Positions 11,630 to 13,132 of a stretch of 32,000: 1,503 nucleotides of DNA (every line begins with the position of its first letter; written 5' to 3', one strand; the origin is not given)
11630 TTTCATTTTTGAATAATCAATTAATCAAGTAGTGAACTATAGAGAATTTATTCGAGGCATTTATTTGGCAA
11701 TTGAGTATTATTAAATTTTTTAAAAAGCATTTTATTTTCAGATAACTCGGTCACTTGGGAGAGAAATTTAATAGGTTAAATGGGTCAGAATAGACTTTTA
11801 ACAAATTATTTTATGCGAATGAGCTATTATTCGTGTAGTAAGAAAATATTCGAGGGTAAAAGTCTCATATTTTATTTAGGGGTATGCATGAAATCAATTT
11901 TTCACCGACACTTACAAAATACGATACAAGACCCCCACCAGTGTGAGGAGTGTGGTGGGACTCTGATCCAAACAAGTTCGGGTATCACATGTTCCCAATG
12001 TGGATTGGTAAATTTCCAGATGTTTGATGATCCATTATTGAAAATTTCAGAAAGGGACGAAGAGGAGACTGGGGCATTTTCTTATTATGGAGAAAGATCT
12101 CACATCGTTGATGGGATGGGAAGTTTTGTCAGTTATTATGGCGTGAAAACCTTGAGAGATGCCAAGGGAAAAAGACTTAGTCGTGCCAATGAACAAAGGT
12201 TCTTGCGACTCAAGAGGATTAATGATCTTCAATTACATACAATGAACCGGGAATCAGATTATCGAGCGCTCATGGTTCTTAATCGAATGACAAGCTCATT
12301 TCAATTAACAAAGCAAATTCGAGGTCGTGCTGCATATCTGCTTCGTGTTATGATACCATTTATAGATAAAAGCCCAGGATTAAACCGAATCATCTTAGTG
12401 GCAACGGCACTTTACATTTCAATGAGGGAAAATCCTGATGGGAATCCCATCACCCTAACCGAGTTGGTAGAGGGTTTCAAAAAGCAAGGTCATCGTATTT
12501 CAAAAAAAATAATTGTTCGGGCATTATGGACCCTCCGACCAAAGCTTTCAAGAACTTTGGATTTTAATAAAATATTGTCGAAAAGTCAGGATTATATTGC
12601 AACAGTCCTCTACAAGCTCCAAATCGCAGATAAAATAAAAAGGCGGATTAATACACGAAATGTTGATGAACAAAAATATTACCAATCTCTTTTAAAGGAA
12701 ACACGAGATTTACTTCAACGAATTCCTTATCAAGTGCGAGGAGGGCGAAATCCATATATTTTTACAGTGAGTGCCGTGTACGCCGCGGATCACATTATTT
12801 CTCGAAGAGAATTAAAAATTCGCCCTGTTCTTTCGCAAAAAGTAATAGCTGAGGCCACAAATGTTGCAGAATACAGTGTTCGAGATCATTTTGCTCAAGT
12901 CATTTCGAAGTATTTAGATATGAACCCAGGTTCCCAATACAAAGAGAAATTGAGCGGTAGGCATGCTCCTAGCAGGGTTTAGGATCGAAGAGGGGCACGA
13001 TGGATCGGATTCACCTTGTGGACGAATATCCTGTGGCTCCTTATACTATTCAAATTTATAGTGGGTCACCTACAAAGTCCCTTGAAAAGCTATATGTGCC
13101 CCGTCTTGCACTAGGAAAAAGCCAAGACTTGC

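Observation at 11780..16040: Pilin-less three-gene module: divergent TFB paralog + FlaI/PilB-like ATPase + FlaJ/PilC-like membrane protein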

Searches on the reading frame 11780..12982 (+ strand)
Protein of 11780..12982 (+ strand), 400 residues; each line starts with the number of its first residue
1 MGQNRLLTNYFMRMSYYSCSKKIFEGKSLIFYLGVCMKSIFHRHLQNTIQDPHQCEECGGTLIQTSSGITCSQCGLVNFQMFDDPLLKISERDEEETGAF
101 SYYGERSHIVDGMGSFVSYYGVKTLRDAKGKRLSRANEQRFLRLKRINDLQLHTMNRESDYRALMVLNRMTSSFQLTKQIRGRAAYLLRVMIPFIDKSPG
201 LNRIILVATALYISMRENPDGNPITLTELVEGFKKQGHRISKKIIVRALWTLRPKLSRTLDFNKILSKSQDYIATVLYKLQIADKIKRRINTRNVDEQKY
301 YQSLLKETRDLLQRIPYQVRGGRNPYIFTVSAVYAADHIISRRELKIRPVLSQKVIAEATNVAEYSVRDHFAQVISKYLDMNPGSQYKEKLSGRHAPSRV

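Call 3: search_protein_families(library=pfam, proteins=[window:11780-12982:+], max_evalue=1)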
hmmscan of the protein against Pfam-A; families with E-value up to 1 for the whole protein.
window:11780-12982:+ (400 aa): 4 families
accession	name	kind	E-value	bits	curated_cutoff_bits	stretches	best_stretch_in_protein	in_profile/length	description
PF00130.28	C1_1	-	0.039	14.2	26.5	1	42-76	1-36/53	Phorbol esters/diacylglycerol binding domain (C1 domain)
PF22123.2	Exu_RNase_H_like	-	0.049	14.6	27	1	353-390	13-50/163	Exuperantia RNAse H-like domain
PF05191.20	ADK_lid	-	0.076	13.3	26.6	1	39-64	9-33/36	Adenylate kinase, active site lid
PF08271.17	Zn_Ribbon_TF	-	0.31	11.1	29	1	54-77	2-28/43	TFIIB zinc-binding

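Call 4: search_protein_families(library=ncbifam, proteins=[window:11780-12982:+], max_evalue=1)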
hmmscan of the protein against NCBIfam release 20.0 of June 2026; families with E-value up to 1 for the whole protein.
window:11780-12982:+ (400 aa): 3 families
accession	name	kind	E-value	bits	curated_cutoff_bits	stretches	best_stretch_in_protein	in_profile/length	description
NF001658.0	PRK00423.1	subfamily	2.3e-12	46.6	384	1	47-376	8-304/312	transcription initiation factor IIB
NF038208.1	garosamine_AAA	equivalog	0.0013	18.4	170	1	225-314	52-138/167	Gar/GrdA family gentamicin resistance ATP-binding protein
NF047912.1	ECs_2282_CxxC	subfamily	0.53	10.2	37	1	54-75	4-34/60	ECs_2282 family putative zinc-binding protein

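Call 8: find_homologous_proteins(query=window:11780-12982:+)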
Query window:11780-12982:+ (400 aa): 23 proteins with E <= 0.001 among 3161 candidates.
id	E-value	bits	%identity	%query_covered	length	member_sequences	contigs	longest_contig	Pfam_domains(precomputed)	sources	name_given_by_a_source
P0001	4.7e-257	870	100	97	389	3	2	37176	-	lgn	-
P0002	1.0e-211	721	85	95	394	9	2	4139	-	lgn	-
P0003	7.9e-196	669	85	88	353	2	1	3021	-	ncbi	ncbi:MAG: hypothetical protein ACFFDT_33255 [Candidatus Hodarchaeota archaeon]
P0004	6.7e-162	557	71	88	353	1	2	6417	-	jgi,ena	-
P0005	1.7e-156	539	71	86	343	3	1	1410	-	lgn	-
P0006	2.5e-147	509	68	84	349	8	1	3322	-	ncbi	-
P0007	3.9e-145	502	74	76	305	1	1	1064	-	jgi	jgi:transcription initiation factor TFIIIB Brf1 subunit/transcription initiation factor TFIIB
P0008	5.3e-137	475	59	86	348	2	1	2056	-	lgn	-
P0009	2.4e-76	275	59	57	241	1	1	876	-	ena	-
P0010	3.4e-61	225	39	82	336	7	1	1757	PF00382.25,PF08271.18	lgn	-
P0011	5.8e-61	225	39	80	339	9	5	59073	PF00382.25,PF08271.18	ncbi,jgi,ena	ncbi:MAG: hypothetical protein Q6352_013495 [Candidatus Freyrarchaeum guaymaensis]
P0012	4.2e-60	222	38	83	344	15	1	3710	PF00382.25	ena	-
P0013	1.7e-58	217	37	81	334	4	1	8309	PF00382.25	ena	-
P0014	1.4e-57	214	35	84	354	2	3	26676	PF08271.18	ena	-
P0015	3.0e-54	203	35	81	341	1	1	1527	-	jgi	jgi:transcription initiation factor TFIIIB Brf1 subunit/transcription initiation factor TFIIB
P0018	9.7e-50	188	35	81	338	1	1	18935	PF08271.18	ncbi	ncbi:MAG: hypothetical protein ACFFCD_10525 [Promethearchaeota archaeon]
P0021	2.1e-48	183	40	67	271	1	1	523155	PF00382.25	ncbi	ncbi:MAG: hypothetical protein ACETWM_04355 [Candidatus Lokiarchaeia archaeon]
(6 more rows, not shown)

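Call 9: find_encoding_contigs(protein=P0011, flank=8000, max_places=3)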
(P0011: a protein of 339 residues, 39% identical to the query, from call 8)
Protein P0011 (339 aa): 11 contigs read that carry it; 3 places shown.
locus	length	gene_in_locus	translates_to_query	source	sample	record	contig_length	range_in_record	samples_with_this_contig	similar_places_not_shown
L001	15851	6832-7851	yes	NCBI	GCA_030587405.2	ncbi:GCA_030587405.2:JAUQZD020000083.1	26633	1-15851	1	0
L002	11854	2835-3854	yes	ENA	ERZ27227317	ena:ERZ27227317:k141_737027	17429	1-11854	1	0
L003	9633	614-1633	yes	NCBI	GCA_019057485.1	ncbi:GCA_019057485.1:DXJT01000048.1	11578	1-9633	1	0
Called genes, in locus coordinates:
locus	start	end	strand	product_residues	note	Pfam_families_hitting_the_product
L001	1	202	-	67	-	?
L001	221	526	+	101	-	-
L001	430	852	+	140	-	PF12762:DDE_Tnp_IS1595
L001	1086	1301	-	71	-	-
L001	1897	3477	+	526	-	PF00437:T2SSE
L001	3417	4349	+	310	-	-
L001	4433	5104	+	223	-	-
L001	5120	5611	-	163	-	PF02481:DNA_processg_A (faint), PF18306:LDcluster4, PF03641:Lysine_decarbox, PF18171:LSDAT_prok (weak)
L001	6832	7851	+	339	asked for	PF08271:Zn_Ribbon_TF (weak), PF00382:TFIIB (faint)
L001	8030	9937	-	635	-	PF17214:KH_TffA, PF00753:Lactamase_B, PF16661:Lactamase_B_6, PF23023:Anti-Pycsar_Apyc1, PF12706:Lactamase_B_2, PF10996:Beta-Casp, PF07521:RMMBL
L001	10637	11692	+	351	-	PF00465:Fe-ADH, PF13685:Fe-ADH_2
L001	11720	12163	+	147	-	PF03684:UPF0179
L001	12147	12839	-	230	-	PF00254:FKBP_C, PF22199:FKBP26_IF, PF18046:FKBP26_C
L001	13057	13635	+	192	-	PF01928:CYTH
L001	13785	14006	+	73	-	PF01455:HupF_HypC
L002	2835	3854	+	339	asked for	PF08271:Zn_Ribbon_TF (weak), PF00382:TFIIB (faint)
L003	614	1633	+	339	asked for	PF08271:Zn_Ribbon_TF (weak), PF00382:TFIIB (faint)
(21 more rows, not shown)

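Call 10: find_encoding_contigs(protein=P0021, flank=8000, max_places=2)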
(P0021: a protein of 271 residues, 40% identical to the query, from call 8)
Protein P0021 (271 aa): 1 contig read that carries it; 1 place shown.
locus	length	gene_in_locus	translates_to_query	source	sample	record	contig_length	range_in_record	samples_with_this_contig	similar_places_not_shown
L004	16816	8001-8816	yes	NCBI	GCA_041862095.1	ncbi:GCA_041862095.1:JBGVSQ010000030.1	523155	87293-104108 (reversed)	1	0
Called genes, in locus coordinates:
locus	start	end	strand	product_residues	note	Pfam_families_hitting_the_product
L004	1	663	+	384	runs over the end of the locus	PF00022:Actin, PF06723:MreB_Mbl (faint)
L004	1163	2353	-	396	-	PF01676:Metalloenzyme, PF10143:PhosphMutase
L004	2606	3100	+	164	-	PF18306:LDcluster4, PF03641:Lysine_decarbox, PF18171:LSDAT_prok (weak)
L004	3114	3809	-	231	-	-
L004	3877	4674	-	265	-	PF00482:T2SSF (weak)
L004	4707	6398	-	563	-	PF00437:T2SSE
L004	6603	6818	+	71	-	-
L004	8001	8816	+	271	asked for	PF00382:TFIIB (faint)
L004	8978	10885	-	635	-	PF17214:KH_TffA, PF00753:Lactamase_B, PF16661:Lactamase_B_6, PF23023:Anti-Pycsar_Apyc1, PF12706:Lactamase_B_2, PF10996:Beta-Casp, PF07521:RMMBL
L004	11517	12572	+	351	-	PF00465:Fe-ADH, PF13685:Fe-ADH_2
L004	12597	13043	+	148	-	PF03684:UPF0179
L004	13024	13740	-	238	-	PF00254:FKBP_C, PF22199:FKBP26_IF, PF18046:FKBP26_C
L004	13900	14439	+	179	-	PF01928:CYTH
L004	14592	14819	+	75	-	PF01455:HupF_HypC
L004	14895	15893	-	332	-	PF01073:3Beta_HSD, PF01370:Epimerase, PF02719:Polysacc_synt_2, PF04321:RmlD_sub_bind, PF13460:NAD_binding_10 (weak), PF16363:GDP_Man_Dehyd, PF07993:NAD_binding_4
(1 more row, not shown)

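Call 11: find_encoding_contigs(protein=P0014, flank=8000, max_places=2)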
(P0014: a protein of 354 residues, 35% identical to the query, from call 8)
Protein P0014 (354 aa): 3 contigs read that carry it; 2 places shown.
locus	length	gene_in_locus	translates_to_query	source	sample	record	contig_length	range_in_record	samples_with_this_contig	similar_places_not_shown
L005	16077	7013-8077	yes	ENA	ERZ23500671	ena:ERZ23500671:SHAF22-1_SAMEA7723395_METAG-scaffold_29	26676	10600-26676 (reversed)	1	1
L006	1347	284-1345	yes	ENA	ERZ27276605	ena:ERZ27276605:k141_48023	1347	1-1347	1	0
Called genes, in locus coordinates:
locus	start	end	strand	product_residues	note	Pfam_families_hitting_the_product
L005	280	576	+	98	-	PF09138:Urm1, PF02597:ThiS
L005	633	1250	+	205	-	PF13580:SIS_2 (faint), PF01380:SIS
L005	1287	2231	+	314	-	PF23355:IFT52_GIFT (faint)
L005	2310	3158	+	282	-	PF02598:Methyltrn_RNA_3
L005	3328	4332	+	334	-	PF00297:Ribosomal_L3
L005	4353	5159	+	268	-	PF00573:Ribosomal_L4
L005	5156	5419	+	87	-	PF00276:Ribosomal_L23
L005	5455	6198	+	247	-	PF00181:Ribosomal_L2_N (weak), PF03947:Ribosomal_L2_C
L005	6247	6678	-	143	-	PF14438:SM-ATX (weak), PF14894:Lsm_C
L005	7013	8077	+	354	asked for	PF08271:Zn_Ribbon_TF (weak)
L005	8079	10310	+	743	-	PF00437:T2SSE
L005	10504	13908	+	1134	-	PF03833:PolC_DP2_N, PF24844:PolC_DP2_central, PF24846:PolC_DP2_cat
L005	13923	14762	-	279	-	PF00571:CBS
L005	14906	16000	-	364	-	PF00155:Aminotran_1_2 (weak), PF00464:SHMT, PF01212:Beta_elim_lyase (weak)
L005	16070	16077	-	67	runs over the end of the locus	PF00464:SHMT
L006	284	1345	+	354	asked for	PF08271:Zn_Ribbon_TF (weak)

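Call 14: find_related_loci(query=A1, collection=genome_contigs, flank=8000)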
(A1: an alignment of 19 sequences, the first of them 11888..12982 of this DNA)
Query A1 (364 aa) in genome_contigs; peptide patterns used: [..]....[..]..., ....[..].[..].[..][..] (x = any residue, [..] = any of these).
263 stretches matched a pattern; 256 encode a relative of the query (tblastn E <= 1e-3); the best 80 are kept; 80 distinct loci.
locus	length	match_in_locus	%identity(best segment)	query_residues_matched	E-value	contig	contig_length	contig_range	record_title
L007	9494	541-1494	38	19-339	4e-67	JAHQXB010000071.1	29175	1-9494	MAG: Candidatus Jordarchaeia archaeon isolate RPF2 contig_124_570_length_29175_read_count_96301, whole genome shotgun se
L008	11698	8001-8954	37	19-339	3e-66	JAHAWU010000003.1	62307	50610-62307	MAG: Candidatus Jordarchaeia archaeon isolate QZM_A3 QZM_A3_scaffold_127_curated, whole genome shotgun sequence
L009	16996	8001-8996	37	3-338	6e-65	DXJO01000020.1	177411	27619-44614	MAG TPA_asm: Candidatus Thorarchaeota archaeon isolate MAG_9 k127_87792, whole genome shotgun sequence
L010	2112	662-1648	36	4-339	1e-66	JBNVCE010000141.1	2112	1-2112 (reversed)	MAG: Thermoplasmatota archaeon isolate A05DMB23 NODE_148_length_2112_cov_3.050073, whole genome shotgun sequence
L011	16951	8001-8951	39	19-338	1e-64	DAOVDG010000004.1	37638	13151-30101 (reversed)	MAG TPA_asm: Candidatus Thorarchaeota archaeon isolate CSMAG_1051 CSMAG_1051_k141_5120479_length_37638_cov_97.9250, whol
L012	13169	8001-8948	38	19-338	7e-64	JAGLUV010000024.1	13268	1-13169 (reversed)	MAG: Candidatus Thorarchaeota archaeon isolate RS_11_42 ZL20.bin.42.fa_24, whole genome shotgun sequence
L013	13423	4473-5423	38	19-338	1e-63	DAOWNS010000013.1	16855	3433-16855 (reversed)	MAG TPA_asm: Candidatus Thorarchaeota archaeon isolate CSMAG_3034 CSMAG_3034_k141_1838400_length_16855_cov_13.0391, whol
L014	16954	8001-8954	37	19-339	8e-64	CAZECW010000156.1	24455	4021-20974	MAG TPA_asm: uncultured archaeon isolate SRP231805_co4_171 genome assembly, contig: k141_306883, whole genome shotgun se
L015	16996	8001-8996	36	15-347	1e-63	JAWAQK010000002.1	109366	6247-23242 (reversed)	MAG: Candidatus Thorarchaeota archaeon isolate SZTDM-2_201709_bins_98 SZTDM-2_201709_bins_98_scaffold_2, whole genome sh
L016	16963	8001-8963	37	15-338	1e-63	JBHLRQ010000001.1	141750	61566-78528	MAG: Candidatus Thorarchaeota archaeon isolate TM1S.149 TM1S.149@74, whole genome shotgun sequence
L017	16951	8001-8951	37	19-338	3e-63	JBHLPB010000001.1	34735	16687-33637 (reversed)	MAG: Promethearchaeota archaeon isolate DZ3S.363 DZ3S.363@2907, whole genome shotgun sequence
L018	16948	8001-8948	37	19-338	4e-63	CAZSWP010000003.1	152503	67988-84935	MAG TPA_asm: uncultured archaeon isolate SRP141376_co1_380 genome assembly, contig: NODE_207_length_152503_cov_7.855695,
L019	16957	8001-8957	39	19-340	4e-63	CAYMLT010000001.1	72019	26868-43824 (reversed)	MAG TPA_asm: uncultured archaeon isolate binchicken_co129_606 genome assembly, contig: NODE_748_length_72019_cov_6.85760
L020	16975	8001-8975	37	12-338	2e-63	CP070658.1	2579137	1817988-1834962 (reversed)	MAG: Candidatus Thorarchaeota archaeon isolate bin8 chromosome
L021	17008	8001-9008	36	9-345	1e-62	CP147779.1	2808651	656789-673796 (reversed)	MAG: Promethearchaeati archaeon SRVP18_Atabeyarchaeia-1 chromosome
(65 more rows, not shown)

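Call 22: find_homologous_proteins(query=A1, max_evalue=0.001)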
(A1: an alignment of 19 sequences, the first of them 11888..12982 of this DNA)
Query A1 (19 sequences) (364 aa, profile of the alignment): 57 proteins with E <= 0.001 among 5019 candidates.
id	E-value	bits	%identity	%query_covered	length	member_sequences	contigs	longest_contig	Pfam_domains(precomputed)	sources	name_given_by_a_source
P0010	1.4e-149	516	39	90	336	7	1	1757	PF00382.25,PF08271.18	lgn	-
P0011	5.3e-149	514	39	88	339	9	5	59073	PF00382.25,PF08271.18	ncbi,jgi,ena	ncbi:MAG: hypothetical protein Q6352_013495 [Candidatus Freyrarchaeum guaymaensis]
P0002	5.2e-147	507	87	97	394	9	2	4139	-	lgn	-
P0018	1.2e-146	506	35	89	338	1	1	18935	PF08271.18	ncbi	ncbi:MAG: hypothetical protein ACFFCD_10525 [Promethearchaeota archaeon]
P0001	5.0e-146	504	100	100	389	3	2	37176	-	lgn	-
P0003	4.2e-145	501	85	96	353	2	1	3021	-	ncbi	ncbi:MAG: hypothetical protein ACFFDT_33255 [Candidatus Hodarchaeota archaeon]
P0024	1.1e-144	500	37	88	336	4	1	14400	PF00382.25,PF08271.18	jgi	jgi:transcription initiation factor TFIIIB Brf1 subunit/transcription initiation factor TFIIB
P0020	5.0e-144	497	33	89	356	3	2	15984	PF00382.25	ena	-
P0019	8.1e-144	497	34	88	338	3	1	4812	PF00382.25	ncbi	ncbi:MAG: hypothetical protein ACFFCD_17445 [Promethearchaeota archaeon]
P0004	1.4e-143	496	71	97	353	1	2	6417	-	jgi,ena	-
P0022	1.5e-143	496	33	89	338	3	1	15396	PF08271.18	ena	-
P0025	1.6e-143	496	38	88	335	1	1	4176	PF00382.25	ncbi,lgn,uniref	ncbi:MAG: hypothetical protein ACUVXA_18250 [Candidatus Jordarchaeum sp.]|uniref:hypothetical protei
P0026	3.4e-143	495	37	88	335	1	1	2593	PF08271.18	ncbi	-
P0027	1.1e-142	493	37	88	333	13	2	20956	PF00382.25,PF08271.18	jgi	-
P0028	1.6e-141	489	36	88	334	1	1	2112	PF00382.25,PF08271.18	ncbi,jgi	ncbi:MAG: hypothetical protein ACQXXF_08295 [Thermoplasmatota archaeon]|jgi:transcription initiation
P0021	1.9e-122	427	40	74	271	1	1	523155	PF00382.25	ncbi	ncbi:MAG: hypothetical protein ACETWM_04355 [Candidatus Lokiarchaeia archaeon]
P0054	2.3e-66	242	32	88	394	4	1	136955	-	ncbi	ncbi:MAG: hypothetical protein ACFFCZ_02205 [Promethearchaeota archaeon]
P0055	1.0e-49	187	28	89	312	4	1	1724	PF00382.25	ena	-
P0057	1.6e-23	101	22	93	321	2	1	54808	PF00382.25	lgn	-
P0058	1.9e-21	94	24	88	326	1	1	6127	PF00382.25,PF08271.18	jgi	jgi:transcription initiation factor TFIIB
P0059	2.1e-21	94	24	88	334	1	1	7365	PF00382.25,PF08271.18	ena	-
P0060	5.0e-18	83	27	38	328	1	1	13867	PF00382.25,PF08271.18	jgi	-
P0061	8.1e-16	76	24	90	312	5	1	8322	PF00382.25,PF08271.18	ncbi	-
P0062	2.1e-14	71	24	88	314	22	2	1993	PF02984.25,PF00382.25,PF04545.23,PF08271.18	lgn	-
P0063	2.4e-13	68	27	90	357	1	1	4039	PF00382.25,PF08271.18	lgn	-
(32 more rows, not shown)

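Call 26: find_encoding_contigs(protein=P0057, flank=6000, max_places=1)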
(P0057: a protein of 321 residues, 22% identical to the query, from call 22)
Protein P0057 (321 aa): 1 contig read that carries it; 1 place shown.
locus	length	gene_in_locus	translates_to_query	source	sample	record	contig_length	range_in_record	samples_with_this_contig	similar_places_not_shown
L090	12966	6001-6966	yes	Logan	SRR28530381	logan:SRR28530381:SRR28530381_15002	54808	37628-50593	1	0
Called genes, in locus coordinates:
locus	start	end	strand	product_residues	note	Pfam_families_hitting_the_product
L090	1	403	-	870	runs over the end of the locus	PF03477:ATP-cone, PF00317:Ribonuc_red_lgN, PF02867:Ribonuc_red_lgC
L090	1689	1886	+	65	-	PF01781:Ribosomal_L38e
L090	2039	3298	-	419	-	PF00753:Lactamase_B, PF23023:Anti-Pycsar_Apyc1, PF16661:Lactamase_B_6 (weak), PF10996:Beta-Casp, PF07521:RMMBL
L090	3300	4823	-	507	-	PF01702:TGT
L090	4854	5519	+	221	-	PF09754:PAC2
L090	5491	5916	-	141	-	PF14894:Lsm_C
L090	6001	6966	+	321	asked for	PF00382:TFIIB (weak)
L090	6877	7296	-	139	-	-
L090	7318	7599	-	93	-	-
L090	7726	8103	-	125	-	-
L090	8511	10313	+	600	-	PF00437:T2SSE, PF27713:UCP018868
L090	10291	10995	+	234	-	-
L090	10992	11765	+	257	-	-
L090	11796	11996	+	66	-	-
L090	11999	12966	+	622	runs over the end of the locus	PF01935:DUF87, PF05872:HerA_C (faint)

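Call 43: search_solved_structures(query=A1, max_evalue=0.01, show_alignments=2)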
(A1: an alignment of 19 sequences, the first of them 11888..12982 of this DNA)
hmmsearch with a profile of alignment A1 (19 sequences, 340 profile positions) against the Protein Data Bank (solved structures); distinct sequences matched with E-value up to 0.01: 8.
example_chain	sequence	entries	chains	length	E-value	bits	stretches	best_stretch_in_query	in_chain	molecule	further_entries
1d3u_B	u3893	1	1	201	8.7e-11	44.5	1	122-256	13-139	TRANSCRIPTION INITIATION FACTOR IIB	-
1ais_B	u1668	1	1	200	9.1e-11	44.4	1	122-255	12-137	PROTEIN (TRANSCRIPTION INITIATION FACTOR IIB)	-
29vf_M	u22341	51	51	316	8.1e-10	41.3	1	112-246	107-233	Transcription initiation factor IIB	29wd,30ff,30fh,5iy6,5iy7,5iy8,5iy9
5wh1_A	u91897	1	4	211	1.5e-08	37.2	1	120-246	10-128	Transcription initiation factor IIB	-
1tfb_A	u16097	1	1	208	1.5e-08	37.1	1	120-244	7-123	TFIIB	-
1c9b_A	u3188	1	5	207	1.7e-08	37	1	120-244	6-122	GENERAL TRANSCRIPTION FACTOR IIB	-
2phg_A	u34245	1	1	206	1.7e-08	37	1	121-244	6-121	Transcription initiation factor IIB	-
1vol_A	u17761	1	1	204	2.5e-07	33.1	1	121-244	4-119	PROTEIN (TRANSCRIPTION FACTOR IIB (TFIIB))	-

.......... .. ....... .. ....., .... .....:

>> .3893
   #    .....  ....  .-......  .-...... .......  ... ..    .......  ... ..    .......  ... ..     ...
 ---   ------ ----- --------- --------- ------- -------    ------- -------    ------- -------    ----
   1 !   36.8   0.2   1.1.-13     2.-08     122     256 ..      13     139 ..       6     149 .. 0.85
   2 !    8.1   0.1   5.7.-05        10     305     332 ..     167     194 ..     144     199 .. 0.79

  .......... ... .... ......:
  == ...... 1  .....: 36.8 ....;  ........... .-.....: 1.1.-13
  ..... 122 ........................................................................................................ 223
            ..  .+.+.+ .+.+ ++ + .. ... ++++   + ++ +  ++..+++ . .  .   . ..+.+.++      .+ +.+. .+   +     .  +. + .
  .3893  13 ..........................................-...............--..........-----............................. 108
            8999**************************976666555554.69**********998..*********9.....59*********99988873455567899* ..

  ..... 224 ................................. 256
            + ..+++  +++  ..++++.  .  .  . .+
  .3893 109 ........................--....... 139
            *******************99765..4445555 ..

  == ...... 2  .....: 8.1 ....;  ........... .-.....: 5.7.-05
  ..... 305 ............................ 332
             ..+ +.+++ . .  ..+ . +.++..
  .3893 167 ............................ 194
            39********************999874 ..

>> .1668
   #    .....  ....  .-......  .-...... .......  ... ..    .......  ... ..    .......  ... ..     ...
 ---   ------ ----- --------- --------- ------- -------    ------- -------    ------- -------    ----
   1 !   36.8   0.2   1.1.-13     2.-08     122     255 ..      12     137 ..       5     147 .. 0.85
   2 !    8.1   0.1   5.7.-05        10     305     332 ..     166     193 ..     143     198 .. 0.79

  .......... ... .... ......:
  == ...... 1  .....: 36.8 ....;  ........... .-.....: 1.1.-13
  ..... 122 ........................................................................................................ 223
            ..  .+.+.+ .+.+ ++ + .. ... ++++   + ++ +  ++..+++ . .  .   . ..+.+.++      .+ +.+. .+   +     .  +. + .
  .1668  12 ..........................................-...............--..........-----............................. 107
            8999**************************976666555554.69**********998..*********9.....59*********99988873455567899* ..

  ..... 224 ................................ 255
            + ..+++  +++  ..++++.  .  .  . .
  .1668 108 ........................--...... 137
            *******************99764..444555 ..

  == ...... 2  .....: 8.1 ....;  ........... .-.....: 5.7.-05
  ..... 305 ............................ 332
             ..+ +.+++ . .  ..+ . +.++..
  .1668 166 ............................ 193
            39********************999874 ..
